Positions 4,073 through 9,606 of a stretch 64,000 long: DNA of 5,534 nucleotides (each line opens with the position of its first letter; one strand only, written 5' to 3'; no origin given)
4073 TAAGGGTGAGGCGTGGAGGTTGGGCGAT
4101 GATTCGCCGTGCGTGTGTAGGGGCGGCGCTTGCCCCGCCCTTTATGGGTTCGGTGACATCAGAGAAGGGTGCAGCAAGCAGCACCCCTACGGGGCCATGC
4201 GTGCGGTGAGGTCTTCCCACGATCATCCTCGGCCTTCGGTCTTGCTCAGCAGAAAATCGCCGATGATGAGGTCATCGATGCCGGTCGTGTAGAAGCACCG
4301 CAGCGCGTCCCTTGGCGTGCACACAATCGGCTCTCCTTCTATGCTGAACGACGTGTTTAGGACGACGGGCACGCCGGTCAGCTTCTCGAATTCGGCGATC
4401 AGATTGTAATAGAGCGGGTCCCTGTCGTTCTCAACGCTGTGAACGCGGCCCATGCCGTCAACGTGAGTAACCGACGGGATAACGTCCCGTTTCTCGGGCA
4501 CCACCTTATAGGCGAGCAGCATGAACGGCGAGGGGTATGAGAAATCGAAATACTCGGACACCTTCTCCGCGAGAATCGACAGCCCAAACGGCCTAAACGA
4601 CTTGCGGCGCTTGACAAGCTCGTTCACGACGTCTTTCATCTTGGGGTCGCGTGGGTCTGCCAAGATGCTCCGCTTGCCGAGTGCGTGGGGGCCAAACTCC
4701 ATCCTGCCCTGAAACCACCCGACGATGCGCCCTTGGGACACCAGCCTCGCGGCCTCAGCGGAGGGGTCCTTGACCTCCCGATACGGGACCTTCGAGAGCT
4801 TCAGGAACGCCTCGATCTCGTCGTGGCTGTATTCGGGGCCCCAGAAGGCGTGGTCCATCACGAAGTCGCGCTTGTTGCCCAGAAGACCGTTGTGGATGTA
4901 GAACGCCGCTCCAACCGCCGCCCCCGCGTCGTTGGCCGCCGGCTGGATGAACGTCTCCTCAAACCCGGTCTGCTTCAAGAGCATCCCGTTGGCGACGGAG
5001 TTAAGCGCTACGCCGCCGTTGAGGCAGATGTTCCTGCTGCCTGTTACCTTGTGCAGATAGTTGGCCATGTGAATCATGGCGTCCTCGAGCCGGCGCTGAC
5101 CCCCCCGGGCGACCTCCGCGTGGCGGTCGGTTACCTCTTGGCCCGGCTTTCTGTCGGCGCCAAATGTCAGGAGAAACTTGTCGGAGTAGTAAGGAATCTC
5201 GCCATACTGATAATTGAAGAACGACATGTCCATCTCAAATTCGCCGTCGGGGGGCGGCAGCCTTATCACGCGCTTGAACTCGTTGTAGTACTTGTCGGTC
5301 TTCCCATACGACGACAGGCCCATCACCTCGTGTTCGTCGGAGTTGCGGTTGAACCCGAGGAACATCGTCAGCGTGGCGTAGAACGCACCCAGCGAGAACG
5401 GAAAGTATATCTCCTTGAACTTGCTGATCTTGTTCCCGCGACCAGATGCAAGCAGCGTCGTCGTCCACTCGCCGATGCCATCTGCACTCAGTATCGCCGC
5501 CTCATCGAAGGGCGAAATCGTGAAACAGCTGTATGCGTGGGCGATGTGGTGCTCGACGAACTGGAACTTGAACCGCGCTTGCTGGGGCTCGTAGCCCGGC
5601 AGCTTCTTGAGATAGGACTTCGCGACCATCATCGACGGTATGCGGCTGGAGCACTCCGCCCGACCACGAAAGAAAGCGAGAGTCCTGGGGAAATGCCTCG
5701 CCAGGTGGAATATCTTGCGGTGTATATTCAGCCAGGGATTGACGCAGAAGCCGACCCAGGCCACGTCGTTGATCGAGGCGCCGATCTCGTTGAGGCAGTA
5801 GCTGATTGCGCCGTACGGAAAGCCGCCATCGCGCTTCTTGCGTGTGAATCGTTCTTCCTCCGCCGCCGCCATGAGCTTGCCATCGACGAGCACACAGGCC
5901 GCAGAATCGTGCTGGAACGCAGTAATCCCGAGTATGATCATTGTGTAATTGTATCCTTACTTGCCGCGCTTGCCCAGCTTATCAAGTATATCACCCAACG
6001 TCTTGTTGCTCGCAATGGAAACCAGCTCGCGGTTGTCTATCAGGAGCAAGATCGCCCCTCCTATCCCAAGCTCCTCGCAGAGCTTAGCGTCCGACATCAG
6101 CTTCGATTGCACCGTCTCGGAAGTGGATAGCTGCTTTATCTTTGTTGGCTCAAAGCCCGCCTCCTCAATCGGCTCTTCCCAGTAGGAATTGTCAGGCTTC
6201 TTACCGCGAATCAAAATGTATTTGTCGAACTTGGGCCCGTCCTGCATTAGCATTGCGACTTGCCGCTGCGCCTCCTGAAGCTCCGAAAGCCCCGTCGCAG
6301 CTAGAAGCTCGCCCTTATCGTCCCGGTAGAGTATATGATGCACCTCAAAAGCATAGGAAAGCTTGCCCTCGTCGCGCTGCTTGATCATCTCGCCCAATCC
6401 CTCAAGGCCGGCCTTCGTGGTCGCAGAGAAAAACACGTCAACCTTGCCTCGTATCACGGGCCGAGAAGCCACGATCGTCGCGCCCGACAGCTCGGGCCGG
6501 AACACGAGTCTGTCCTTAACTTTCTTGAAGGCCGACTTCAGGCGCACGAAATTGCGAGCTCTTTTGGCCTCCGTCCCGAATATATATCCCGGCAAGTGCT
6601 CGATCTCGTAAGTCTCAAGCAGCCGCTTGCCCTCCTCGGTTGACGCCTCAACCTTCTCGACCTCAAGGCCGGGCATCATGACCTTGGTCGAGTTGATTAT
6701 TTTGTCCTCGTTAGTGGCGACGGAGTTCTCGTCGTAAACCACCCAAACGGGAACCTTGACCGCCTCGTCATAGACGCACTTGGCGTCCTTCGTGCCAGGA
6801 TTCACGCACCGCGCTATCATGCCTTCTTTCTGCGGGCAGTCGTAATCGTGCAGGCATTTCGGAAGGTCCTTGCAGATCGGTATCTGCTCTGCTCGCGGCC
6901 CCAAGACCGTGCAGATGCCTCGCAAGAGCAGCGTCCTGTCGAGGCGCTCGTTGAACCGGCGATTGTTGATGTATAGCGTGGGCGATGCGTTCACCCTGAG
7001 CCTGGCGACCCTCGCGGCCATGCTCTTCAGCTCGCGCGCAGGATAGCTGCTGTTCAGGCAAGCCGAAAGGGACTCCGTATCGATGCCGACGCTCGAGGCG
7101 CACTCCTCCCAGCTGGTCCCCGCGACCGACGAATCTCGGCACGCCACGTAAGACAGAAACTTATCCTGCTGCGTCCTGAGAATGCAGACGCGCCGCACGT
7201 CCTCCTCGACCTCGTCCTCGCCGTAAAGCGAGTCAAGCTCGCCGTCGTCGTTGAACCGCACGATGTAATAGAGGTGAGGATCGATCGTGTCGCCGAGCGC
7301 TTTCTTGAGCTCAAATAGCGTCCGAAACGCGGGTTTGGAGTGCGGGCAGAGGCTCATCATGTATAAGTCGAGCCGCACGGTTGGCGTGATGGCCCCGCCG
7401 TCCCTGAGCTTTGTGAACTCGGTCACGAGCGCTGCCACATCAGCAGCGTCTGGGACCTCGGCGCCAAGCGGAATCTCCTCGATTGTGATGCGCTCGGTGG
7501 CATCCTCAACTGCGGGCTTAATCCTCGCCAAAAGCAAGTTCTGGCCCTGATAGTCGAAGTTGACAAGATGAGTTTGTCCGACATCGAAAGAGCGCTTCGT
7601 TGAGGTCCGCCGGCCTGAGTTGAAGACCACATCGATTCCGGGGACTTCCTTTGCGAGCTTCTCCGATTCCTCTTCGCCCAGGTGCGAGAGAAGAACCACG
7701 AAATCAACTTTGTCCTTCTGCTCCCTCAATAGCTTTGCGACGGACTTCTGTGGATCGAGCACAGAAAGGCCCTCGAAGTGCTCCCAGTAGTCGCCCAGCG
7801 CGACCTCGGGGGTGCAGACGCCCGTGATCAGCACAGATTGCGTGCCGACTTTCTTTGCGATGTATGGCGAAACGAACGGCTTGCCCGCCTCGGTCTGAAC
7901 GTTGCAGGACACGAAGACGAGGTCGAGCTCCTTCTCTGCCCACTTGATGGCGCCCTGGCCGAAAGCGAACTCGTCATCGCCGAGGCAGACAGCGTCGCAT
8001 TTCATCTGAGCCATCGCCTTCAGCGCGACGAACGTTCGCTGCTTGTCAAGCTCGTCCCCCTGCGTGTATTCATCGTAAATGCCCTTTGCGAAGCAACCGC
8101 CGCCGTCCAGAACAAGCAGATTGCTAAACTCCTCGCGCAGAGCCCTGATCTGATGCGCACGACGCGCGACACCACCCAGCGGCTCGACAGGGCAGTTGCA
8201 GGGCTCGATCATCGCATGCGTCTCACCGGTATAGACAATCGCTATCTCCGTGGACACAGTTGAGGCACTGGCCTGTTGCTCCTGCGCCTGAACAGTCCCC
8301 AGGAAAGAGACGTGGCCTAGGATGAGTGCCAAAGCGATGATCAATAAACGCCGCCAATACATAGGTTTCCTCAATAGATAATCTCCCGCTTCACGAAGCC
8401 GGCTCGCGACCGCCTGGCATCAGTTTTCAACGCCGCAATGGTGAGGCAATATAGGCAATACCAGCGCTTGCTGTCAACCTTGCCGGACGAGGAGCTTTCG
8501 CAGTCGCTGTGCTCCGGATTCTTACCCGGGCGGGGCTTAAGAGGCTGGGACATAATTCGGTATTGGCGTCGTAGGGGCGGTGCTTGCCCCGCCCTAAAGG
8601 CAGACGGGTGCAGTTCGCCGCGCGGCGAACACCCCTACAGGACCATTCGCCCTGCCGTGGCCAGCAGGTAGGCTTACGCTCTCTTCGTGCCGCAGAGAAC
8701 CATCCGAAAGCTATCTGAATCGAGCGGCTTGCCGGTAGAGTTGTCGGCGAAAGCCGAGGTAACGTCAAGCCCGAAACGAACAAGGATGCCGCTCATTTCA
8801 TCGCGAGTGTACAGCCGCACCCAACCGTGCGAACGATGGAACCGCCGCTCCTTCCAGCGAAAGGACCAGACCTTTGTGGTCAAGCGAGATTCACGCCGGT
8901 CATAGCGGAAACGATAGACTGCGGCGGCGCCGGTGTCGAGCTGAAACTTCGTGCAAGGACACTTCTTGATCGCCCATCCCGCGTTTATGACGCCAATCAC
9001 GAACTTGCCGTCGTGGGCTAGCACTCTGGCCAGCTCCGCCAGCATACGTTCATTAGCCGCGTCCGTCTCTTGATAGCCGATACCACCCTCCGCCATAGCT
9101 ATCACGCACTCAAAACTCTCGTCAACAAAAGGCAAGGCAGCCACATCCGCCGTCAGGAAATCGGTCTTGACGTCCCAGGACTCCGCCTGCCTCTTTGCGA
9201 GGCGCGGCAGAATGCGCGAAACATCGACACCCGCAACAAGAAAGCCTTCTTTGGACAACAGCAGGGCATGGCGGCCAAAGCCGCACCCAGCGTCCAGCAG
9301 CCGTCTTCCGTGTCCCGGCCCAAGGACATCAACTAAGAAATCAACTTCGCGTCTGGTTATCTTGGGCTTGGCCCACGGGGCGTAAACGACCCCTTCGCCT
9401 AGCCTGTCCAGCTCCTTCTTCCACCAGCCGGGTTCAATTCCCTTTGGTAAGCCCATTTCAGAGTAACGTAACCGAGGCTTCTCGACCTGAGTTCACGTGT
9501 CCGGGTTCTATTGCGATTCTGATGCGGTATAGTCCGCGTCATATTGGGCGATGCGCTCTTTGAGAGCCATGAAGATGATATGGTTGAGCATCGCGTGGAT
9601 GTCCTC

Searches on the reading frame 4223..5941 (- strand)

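Call 21: search_protein_families(library=pfam, proteins=[window:4223-5941:-], max_evalue=0.00001)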
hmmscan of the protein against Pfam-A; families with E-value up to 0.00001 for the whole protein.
window:4223-5941:- (572 aa): 2 families
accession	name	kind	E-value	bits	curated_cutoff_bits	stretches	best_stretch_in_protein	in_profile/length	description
PF16861.10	Carbam_trans_C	-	9.1e-66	221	27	1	398-567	1-170/170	Carbamoyltransferase C-terminus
PF02543.21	Carbam_trans_N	-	3.2e-59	201.6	24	1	3-346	2-345/346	Carbamoyltransferase N-terminus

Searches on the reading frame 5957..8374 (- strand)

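Call 21: search_protein_families(library=pfam, proteins=[window:5957-8374:-], max_evalue=0.00001)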
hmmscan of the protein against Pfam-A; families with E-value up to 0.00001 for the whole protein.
window:5957-8374:- (805 aa): 0 families

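Call 39: search_protein_families(library=pfam, proteins=[window:5957-8374:-], max_evalue=0.1)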
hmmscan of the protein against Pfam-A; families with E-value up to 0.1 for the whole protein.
window:5957-8374:- (805 aa): 4 families
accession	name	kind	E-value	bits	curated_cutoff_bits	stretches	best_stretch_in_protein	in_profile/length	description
PF03227.22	GILT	-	8.3e-05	23.3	22.4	1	335-428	2-106/107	Gamma interferon inducible lysosomal thiol reductase (GILT)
PF01323.26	DSBA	-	0.00014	22.2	25.6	0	723-782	116-175/191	DSBA-like thioredoxin domain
PF25011.1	VSR_TRX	-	0.0006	20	27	1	382-488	83-208/208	Vacuolar sorting receptor thioredoxin-like domain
PF13462.12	Thioredoxin_4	-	0.0011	19.7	23.2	1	400-478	74-154/165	Thioredoxin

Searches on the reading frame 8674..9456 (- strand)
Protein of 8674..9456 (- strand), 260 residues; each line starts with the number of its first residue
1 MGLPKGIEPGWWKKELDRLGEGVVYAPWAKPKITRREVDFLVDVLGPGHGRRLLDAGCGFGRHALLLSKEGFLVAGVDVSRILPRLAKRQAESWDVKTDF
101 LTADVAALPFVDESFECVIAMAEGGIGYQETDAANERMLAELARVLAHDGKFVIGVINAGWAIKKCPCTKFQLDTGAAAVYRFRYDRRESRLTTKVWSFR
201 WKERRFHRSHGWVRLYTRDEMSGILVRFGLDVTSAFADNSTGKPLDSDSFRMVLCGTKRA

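Call 21: search_protein_families(library=pfam, proteins=[window:8674-9456:-], max_evalue=0.00001)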
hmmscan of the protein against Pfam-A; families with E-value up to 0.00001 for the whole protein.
window:8674-9456:- (260 aa): 5 families
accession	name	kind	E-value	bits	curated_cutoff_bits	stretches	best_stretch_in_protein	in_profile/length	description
PF13649.12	Methyltransf_25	-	4.8e-16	59.7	27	1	54-150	2-97/97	Methyltransferase domain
PF08241.18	Methyltransf_11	-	4.6e-14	53.3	21.2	1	54-154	1-95/95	Methyltransferase domain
PF13489.12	Methyltransf_23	-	4.1e-09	36.8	27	1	47-234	20-163/164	Methyltransferase domain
PF13847.12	Methyltransf_31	-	1.1e-08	35.3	27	1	50-158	4-113/145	Methyltransferase domain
PF01209.24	Ubie_methyltran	-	8.9e-06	25.7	20.1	0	39-154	37-151/233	ubiE/COQ5 methyltransferase family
